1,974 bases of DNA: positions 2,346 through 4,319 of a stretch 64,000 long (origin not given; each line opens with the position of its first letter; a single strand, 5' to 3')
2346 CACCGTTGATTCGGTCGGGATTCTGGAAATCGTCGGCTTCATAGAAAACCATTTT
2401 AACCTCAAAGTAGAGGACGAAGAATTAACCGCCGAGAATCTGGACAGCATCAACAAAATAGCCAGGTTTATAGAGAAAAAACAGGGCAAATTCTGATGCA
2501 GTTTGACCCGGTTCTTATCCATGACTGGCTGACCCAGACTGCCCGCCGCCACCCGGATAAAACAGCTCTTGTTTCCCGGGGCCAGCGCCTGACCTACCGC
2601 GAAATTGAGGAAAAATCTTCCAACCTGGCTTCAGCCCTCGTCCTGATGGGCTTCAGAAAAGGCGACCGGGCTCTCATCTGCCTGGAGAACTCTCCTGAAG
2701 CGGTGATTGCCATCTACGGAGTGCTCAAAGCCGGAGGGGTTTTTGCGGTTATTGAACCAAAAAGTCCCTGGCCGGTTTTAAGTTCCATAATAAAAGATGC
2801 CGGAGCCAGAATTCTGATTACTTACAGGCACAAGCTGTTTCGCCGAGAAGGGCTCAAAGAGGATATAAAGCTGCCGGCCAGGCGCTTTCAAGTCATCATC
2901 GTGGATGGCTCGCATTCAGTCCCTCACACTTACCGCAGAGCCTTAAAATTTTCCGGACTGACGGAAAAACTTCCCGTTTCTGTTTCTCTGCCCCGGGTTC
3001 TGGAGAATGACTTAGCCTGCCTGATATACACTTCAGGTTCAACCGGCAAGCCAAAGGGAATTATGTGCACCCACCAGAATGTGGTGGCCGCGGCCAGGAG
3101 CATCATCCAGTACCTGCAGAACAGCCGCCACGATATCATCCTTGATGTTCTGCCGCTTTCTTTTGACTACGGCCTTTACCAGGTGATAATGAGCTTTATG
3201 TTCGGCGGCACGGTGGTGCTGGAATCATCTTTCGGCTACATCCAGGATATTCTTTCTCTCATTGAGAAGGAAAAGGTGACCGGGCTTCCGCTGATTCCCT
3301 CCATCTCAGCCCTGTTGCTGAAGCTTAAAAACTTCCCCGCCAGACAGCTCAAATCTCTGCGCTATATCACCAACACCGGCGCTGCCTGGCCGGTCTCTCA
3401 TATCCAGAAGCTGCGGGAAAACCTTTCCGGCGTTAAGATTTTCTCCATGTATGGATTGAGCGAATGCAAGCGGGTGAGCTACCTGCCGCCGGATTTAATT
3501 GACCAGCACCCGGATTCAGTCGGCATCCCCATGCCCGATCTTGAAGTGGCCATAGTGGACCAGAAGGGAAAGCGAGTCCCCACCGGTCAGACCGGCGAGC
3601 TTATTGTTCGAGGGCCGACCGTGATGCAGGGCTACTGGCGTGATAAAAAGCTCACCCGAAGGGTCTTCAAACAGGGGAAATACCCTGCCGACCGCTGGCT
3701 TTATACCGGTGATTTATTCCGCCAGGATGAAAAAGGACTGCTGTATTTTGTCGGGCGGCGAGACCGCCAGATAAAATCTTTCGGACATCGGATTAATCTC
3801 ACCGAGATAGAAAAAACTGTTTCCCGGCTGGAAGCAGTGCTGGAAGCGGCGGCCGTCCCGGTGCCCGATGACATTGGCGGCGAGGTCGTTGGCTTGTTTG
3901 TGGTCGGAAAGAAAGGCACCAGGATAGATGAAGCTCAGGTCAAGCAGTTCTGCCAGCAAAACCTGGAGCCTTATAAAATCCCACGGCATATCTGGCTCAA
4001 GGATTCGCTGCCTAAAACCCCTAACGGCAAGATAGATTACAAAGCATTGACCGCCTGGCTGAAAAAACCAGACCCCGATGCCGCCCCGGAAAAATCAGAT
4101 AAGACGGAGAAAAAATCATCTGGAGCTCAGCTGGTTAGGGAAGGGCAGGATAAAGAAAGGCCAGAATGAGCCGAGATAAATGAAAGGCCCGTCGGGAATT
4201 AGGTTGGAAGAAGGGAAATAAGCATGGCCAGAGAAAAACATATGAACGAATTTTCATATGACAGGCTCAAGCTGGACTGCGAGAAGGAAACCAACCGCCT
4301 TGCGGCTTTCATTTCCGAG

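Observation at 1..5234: Compact divergent exosortase locus: one mini-substrate, an exosortase and a membrane acyltransferase facing an acyltransferase-ACP-ligase-NadE-like operon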

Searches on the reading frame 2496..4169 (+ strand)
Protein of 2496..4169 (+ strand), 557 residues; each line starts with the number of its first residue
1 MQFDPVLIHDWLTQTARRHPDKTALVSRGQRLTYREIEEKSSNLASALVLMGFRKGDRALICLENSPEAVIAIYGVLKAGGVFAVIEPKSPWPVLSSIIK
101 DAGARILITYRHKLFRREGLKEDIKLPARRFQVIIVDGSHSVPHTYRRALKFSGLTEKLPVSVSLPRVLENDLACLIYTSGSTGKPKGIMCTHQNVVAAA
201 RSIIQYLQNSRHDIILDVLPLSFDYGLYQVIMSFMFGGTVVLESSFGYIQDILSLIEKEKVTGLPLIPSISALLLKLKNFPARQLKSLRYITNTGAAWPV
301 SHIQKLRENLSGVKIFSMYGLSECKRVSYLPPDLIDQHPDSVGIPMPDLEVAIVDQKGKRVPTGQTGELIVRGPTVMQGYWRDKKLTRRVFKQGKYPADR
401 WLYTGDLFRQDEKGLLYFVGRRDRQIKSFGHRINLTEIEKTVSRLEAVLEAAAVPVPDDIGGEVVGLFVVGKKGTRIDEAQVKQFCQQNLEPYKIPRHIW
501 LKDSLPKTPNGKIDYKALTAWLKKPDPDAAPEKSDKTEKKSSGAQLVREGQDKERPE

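Call 6: search_protein_families(library=ncbifam, proteins=[window:2496-4169:+], max_evalue=0.01)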
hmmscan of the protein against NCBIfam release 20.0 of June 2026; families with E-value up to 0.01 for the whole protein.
window:2496-4169:+ (557 aa): 107 families (the best 25 are shown)
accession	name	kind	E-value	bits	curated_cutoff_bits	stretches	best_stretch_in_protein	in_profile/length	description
TIGR03098.1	ligase_PEP_1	hypoth_equivalog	1.7e-130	435.9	592.35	1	7-519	1-515/517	acyl-CoA ligase (AMP-forming), exosortase A system-associated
NF004837.0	PRK06187.1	subfamily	2.1e-106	356.3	476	1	3-523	5-523/531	long-chain-fatty-acid--CoA ligase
NF006182.0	PRK08316.1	subfamily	1.4e-86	291.1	663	1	7-514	12-509/523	fatty acyl-CoA synthetase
TIGR01733.1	AA-adenyl-dom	subfamily_domain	5e-86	289.1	317.4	1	33-452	1-408/409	amino acid adenylation domain-containing protein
NF006181.0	PRK08314.1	subfamily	3.5e-83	279.8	705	1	8-518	26-550/563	long-chain-fatty-acid--CoA ligase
NF004114.0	PRK05605.1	equivalog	5.7e-79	266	766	2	163-520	213-567/575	long-chain-fatty-acid--CoA ligase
NF005801.1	PRK07656.1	equivalog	2.6e-78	263.9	657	1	10-513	5-494/500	FadD3 family acyl-CoA ligase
NF005220.0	PRK06710.1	equivalog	4.5e-75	252.8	1116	2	161-521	196-552/563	long-chain-fatty-acid--CoA ligase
NF005307.0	PRK06839.1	equivalog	2.5e-73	247.4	748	1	8-523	4-494/496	o-succinylbenzoate--CoA ligase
NF005676.0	PRK07470.1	equivalog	4.4e-72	243.4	774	1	10-524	24-531/544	acyl-CoA synthetase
NF006523.0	PRK08974.1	equivalog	1.4e-71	241.3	884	2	166-518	201-549/561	long-chain-fatty-acid--CoA ligase FadD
NF004758.0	PRK06087.1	equivalog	1.2e-69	235.2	736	1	8-518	26-531/548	medium-chain fatty-acid--CoA ligase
NF005702.0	PRK07514.1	subfamily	2.3e-69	234.1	558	1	11-518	8-496/506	malonyl-CoA synthase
NF005463.0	PRK07059.1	subfamily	4.3e-69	233.4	869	2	163-518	196-552/557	long-chain-fatty-acid--CoA ligase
NF009233.0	PRK12583.1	subfamily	5.8e-69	232.9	832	2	171-514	201-542/558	fatty acid CoA ligase family protein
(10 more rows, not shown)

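Call 7: search_protein_families(library=pfam, proteins=[window:2496-4169:+], max_evalue=0.01)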
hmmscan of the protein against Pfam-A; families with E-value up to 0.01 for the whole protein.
window:2496-4169:+ (557 aa): 2 families
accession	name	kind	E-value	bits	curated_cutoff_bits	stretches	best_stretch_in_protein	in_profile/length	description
PF00501.34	AMP-binding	-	1.4e-90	304.3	29.9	1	13-381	2-384/384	AMP-binding enzyme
PF13193.12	AMP-binding_C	-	6.5e-17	62.7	24.5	1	437-512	1-76/76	AMP-binding enzyme C-terminal domain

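Call 50: search_solved_structures(query=window:2496-4169:+, max_evalue=1e-20, show_alignments=0)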
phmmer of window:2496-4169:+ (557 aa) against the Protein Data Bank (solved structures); distinct sequences matched with E-value up to 1e-20: 193 (the best 60 are shown).
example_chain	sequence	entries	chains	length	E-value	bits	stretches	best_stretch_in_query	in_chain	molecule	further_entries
6mfz_A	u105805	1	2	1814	1.5e-92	314.2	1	9-519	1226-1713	Linear gramicidin synthase subunit A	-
9be3_A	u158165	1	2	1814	1.5e-92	314.2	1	9-519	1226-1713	Linear gramicidin synthase subunit A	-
9be4_A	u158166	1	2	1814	1.5e-92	314.2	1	9-519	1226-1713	Linear gramicidin synthase subunit A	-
9meh_A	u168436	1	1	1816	1.5e-92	314.2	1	9-519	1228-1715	Linear gramicidin synthase subunit A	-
6mfy_A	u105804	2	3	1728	1.6e-92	314.1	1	9-519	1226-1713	Linear gramicidin synthase subunit A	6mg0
3wvn_A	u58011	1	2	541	1.8e-74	254.5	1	7-522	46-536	Non-ribosomal peptide synthetase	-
8xjz_C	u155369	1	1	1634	1.5e-73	251.5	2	158-518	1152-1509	Peptide synthetase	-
3wv4_A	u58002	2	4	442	1.1e-64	222.2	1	7-421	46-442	Non-ribosomal peptide synthetase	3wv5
9bfd_B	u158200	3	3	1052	2.5e-55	191.4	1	171-525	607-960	Tyrocidine synthase 2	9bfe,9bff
9bfd_A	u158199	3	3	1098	1.1e-53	186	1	171-519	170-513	Tyrocidine synthase 1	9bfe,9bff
6p1j_A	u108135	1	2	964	1.2e-53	185.8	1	6-518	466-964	Txo2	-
8jbr_A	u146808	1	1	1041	1.4e-53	185.6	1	7-518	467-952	McyA protein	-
2vsq_A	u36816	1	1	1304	4.3e-52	180.7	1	10-533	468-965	SURFACTIN SYNTHETASE SUBUNIT 3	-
3a9u_A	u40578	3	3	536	1.6e-51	178.7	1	8-518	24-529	4-coumarate--CoA ligase | 4-coumarate:CoA ligase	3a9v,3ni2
5bsw_A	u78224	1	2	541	9.4e-51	176.2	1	28-522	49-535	4-coumarate--CoA ligase 2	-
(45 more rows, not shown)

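Call 52: search_solved_structures(query=window:2496-4169:+, max_evalue=1e-70, show_alignments=1)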
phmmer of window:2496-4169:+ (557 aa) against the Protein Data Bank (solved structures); distinct sequences matched with E-value up to 1e-70: 7.
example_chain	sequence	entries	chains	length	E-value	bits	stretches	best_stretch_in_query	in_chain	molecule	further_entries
6mfz_A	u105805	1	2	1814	1.5e-92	314.2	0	9-519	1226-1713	Linear gramicidin synthase subunit A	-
9be3_A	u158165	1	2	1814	1.5e-92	314.2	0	9-519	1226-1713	Linear gramicidin synthase subunit A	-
9be4_A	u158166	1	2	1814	1.5e-92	314.2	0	9-519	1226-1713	Linear gramicidin synthase subunit A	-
9meh_A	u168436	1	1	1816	1.5e-92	314.2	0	9-519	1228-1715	Linear gramicidin synthase subunit A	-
6mfy_A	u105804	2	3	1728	1.6e-92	314.1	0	9-519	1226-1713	Linear gramicidin synthase subunit A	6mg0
3wvn_A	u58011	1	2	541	1.8e-74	254.5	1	7-522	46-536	Non-ribosomal peptide synthetase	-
8xjz_C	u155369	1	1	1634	1.5e-73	251.5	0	158-518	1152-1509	Peptide synthetase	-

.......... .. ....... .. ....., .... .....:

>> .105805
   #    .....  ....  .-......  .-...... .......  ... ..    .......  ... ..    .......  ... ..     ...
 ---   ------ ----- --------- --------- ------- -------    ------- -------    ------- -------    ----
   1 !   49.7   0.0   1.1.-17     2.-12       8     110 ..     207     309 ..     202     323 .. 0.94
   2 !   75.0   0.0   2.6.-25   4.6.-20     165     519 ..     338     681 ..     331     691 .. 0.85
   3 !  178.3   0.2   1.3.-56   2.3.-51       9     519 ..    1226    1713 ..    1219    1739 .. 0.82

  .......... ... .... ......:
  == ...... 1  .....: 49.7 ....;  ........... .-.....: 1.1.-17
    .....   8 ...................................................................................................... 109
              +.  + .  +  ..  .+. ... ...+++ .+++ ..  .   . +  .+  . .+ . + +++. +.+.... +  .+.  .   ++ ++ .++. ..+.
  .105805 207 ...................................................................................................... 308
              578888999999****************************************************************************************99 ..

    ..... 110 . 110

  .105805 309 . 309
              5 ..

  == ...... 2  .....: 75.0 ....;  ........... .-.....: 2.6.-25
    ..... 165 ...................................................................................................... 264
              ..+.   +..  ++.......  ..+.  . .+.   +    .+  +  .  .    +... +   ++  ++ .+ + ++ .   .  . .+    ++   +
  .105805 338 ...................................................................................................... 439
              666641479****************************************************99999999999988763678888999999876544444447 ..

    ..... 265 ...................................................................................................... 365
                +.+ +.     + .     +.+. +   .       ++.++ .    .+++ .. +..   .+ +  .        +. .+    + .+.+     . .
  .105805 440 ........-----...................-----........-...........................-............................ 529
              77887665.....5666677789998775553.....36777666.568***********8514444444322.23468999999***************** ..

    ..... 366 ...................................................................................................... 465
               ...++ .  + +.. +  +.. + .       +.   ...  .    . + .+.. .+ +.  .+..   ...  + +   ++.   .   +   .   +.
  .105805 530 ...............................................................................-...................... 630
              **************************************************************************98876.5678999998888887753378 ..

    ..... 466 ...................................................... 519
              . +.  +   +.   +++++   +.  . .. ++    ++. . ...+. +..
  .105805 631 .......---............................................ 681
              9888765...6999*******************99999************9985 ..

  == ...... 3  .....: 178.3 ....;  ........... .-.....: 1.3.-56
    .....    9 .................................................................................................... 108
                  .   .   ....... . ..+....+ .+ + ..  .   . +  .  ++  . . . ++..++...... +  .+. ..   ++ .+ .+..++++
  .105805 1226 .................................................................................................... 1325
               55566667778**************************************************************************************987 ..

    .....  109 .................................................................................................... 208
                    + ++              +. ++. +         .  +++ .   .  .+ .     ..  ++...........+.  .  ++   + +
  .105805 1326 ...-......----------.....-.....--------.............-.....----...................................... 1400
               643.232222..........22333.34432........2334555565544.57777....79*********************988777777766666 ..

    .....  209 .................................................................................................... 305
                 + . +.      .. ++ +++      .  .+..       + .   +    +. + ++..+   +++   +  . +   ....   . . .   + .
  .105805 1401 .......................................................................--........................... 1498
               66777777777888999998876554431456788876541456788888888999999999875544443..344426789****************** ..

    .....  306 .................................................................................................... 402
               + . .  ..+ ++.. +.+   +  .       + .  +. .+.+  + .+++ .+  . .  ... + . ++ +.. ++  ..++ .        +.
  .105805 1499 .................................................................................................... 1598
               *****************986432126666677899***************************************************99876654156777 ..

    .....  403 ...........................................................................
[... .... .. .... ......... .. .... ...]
